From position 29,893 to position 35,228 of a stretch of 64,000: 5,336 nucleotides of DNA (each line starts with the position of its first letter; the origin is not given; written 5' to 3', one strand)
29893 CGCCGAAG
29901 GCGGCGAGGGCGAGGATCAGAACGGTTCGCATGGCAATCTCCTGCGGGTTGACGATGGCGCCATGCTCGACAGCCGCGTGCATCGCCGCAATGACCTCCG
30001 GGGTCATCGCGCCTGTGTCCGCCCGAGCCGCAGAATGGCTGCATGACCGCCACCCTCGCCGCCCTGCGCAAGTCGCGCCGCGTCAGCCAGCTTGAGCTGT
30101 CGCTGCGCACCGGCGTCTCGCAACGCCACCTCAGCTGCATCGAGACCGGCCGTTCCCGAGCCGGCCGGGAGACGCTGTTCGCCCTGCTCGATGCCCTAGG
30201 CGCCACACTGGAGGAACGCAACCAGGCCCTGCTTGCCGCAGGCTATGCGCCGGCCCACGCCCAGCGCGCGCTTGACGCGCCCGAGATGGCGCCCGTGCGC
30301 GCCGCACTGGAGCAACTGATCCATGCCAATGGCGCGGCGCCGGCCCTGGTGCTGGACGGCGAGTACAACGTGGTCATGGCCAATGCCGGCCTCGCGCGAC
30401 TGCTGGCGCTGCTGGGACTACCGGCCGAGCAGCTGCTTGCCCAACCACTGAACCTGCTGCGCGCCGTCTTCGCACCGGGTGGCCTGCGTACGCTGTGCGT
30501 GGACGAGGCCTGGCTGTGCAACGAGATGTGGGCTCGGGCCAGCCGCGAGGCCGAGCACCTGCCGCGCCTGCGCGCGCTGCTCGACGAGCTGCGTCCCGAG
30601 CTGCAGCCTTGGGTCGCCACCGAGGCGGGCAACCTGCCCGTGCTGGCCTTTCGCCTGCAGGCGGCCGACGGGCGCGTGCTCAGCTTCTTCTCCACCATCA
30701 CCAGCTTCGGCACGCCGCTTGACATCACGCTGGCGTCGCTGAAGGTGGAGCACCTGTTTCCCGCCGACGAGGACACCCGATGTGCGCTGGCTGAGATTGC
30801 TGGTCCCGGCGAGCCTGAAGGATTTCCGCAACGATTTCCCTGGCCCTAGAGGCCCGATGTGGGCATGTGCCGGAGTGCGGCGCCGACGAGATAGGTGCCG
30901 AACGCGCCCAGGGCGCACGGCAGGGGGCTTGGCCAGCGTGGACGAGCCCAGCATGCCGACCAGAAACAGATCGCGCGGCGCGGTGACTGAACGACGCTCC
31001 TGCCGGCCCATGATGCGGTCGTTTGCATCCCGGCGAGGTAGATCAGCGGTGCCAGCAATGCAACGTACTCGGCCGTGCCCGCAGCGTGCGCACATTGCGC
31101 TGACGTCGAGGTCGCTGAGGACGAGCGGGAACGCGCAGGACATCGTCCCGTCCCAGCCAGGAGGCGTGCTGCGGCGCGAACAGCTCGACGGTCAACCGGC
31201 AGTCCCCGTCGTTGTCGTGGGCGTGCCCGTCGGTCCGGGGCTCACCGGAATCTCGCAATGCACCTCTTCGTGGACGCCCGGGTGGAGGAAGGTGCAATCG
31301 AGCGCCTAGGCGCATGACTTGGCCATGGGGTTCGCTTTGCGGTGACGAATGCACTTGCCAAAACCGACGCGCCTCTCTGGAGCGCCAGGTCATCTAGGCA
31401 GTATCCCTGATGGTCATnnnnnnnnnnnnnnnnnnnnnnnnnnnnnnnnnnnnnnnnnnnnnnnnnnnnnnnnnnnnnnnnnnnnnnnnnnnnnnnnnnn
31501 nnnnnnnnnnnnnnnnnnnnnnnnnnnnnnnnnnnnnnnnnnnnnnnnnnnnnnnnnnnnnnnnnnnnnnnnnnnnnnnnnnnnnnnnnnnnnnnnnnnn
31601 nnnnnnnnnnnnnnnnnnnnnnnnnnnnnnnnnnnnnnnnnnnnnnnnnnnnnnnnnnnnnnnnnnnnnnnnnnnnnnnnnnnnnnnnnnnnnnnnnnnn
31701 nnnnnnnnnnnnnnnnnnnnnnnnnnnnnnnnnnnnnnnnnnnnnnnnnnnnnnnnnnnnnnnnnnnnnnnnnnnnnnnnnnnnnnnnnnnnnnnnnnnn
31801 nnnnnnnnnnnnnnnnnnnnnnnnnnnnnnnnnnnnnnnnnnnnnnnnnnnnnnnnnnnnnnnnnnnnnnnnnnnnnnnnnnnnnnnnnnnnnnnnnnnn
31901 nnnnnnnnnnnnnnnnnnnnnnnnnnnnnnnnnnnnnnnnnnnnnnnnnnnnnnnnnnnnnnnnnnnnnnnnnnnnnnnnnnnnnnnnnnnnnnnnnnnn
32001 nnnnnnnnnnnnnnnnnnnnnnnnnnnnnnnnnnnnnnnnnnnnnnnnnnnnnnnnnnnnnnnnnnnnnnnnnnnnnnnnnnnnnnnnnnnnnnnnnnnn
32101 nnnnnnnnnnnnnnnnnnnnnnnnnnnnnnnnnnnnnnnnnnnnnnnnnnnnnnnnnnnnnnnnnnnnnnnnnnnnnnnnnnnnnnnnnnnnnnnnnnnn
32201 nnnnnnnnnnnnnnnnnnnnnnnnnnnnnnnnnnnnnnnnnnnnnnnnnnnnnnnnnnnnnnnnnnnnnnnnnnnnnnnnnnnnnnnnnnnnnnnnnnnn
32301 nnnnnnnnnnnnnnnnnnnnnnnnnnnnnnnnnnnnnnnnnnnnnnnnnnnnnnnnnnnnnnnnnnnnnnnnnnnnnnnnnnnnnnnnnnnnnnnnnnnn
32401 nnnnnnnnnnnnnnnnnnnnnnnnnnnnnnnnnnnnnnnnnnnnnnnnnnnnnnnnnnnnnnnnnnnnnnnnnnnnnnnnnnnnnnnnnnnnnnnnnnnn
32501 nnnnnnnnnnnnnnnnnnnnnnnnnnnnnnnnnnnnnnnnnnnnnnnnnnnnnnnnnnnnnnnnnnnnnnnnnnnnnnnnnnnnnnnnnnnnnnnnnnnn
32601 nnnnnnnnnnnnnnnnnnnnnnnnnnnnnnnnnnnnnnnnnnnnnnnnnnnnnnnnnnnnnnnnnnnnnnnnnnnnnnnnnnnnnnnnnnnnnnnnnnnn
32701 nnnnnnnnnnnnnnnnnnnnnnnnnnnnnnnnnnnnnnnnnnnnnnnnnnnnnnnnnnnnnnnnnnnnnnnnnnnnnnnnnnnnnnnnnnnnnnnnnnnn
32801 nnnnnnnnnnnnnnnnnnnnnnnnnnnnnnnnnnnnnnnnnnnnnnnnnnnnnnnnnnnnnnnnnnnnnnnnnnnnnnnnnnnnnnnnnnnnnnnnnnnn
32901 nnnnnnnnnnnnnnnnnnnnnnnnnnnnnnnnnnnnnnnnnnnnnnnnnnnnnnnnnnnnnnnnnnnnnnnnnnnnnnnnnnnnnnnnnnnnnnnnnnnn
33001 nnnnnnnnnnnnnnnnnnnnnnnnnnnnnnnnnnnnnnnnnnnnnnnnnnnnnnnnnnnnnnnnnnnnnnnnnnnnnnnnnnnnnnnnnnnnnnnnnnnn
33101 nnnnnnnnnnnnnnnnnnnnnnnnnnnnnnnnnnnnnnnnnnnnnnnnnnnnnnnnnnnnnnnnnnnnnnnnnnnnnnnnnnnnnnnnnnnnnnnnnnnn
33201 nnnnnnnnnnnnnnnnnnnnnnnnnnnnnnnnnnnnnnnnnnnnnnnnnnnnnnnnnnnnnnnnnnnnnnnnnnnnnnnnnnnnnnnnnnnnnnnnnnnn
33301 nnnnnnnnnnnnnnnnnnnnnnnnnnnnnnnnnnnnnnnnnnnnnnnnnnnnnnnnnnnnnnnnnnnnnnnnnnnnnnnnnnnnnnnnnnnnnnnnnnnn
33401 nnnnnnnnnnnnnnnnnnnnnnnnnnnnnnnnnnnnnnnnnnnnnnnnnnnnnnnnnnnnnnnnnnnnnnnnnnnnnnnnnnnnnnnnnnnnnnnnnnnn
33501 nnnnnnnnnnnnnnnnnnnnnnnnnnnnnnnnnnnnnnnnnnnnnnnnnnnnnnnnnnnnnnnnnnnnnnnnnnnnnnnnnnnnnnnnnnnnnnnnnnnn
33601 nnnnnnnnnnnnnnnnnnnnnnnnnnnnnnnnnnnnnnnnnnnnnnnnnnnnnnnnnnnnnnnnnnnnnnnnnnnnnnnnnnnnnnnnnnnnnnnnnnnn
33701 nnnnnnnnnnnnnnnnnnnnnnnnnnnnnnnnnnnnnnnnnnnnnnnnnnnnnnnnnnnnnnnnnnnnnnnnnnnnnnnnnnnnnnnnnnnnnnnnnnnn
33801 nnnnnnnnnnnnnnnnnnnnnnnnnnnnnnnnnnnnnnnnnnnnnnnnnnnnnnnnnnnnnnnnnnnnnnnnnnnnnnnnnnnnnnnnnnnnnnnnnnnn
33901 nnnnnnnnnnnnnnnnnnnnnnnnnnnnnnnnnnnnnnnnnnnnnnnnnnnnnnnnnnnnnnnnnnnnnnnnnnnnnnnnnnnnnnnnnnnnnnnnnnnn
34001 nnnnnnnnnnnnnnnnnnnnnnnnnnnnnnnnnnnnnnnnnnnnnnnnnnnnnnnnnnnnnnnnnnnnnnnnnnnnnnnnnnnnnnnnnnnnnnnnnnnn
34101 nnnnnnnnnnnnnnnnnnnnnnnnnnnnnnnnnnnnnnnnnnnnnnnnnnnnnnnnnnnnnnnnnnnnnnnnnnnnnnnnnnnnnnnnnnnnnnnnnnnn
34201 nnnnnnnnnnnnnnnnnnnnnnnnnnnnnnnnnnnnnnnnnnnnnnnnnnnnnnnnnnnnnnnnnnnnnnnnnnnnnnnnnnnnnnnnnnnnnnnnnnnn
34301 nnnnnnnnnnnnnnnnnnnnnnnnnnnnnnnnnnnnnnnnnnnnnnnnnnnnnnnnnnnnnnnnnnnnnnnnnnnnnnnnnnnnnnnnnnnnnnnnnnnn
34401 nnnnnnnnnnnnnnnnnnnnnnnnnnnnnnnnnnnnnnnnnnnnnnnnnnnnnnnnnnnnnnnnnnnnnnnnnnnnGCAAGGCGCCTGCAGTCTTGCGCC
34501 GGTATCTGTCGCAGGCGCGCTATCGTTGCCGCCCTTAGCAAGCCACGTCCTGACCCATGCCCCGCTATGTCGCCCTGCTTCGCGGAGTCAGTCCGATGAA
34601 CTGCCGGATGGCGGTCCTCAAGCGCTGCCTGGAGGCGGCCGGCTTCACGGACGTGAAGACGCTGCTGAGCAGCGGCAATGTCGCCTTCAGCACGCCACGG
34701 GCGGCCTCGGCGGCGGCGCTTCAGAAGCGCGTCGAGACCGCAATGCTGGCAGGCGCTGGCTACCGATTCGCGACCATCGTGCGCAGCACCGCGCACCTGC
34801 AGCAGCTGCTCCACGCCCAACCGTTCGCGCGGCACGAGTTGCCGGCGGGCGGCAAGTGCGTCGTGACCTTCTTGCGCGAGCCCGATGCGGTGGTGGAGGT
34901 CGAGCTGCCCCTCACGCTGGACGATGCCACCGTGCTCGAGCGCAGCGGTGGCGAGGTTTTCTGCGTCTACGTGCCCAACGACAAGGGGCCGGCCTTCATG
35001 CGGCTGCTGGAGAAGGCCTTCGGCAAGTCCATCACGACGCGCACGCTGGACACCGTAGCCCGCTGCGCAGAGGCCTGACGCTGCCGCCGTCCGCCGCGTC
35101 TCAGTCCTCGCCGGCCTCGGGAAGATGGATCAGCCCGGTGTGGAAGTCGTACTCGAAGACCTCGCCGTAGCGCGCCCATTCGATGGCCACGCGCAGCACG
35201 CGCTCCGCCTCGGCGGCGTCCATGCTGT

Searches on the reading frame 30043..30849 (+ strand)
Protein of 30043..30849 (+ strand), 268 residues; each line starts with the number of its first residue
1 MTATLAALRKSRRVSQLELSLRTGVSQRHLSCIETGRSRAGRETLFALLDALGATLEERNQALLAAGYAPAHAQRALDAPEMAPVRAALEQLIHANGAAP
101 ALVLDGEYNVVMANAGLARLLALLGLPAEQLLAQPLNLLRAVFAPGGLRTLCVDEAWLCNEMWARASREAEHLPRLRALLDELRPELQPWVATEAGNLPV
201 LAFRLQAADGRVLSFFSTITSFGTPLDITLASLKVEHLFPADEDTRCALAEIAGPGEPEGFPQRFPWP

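Call 6: search_protein_families(library=pfam, proteins=[window:30043-30849:+], max_evalue=0.01)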
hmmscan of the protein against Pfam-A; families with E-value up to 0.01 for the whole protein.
window:30043-30849:+ (268 aa): 5 families
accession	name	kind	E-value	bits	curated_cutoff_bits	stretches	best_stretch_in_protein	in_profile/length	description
PF17765.7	MLTR_LBD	-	1.1e-20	74.8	26.3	1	85-250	1-166/168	MmyB-like transcription regulator ligand binding domain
PF01381.28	HTH_3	-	2.5e-09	37.4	23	1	5-58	1-54/55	Helix-turn-helix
PF13560.12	HTH_31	-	5.1e-08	33.6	27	1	3-60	4-62/64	Helix-turn-helix domain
PF12844.13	HTH_19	-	0.00026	21.3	30.2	1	5-55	4-54/64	Helix-turn-helix domain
PF13413.12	HTH_25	-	0.0024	18.1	24.6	1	4-45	1-42/62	Helix-turn-helix domain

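Call 7: search_protein_families(library=ncbifam, proteins=[window:30043-30849:+], max_evalue=0.01)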
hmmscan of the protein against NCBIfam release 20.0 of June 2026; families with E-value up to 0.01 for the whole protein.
window:30043-30849:+ (268 aa): 2 families
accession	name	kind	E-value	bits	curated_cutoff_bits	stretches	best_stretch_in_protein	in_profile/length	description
TIGR03070.1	couple_hipB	subfamily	5e-08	32.8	71.65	1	3-56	5-58/58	type II toxin-antitoxin system Y4mF family antitoxin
NF006015.0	PRK08154.1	subfamily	7.9e-05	22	204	1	5-126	35-144/314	anaerobic benzoate catabolism transcriptional regulator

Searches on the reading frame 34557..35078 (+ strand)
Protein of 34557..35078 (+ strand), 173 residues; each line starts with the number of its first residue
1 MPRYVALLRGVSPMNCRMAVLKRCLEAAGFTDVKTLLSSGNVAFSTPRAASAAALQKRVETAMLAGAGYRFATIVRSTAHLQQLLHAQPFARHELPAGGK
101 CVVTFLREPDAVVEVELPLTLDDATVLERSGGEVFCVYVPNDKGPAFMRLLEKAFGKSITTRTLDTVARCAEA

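Call 61: search_protein_families(library=pfam, proteins=[window:34557-35078:+], max_evalue=0.001)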
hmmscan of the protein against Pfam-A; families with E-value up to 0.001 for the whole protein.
window:34557-35078:+ (173 aa): 1 family
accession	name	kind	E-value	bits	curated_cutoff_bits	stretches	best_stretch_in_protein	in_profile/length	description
PF08002.16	DUF1697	-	4e-25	89.3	24.4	1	1-112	1-113/137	Protein of unknown function (DUF1697)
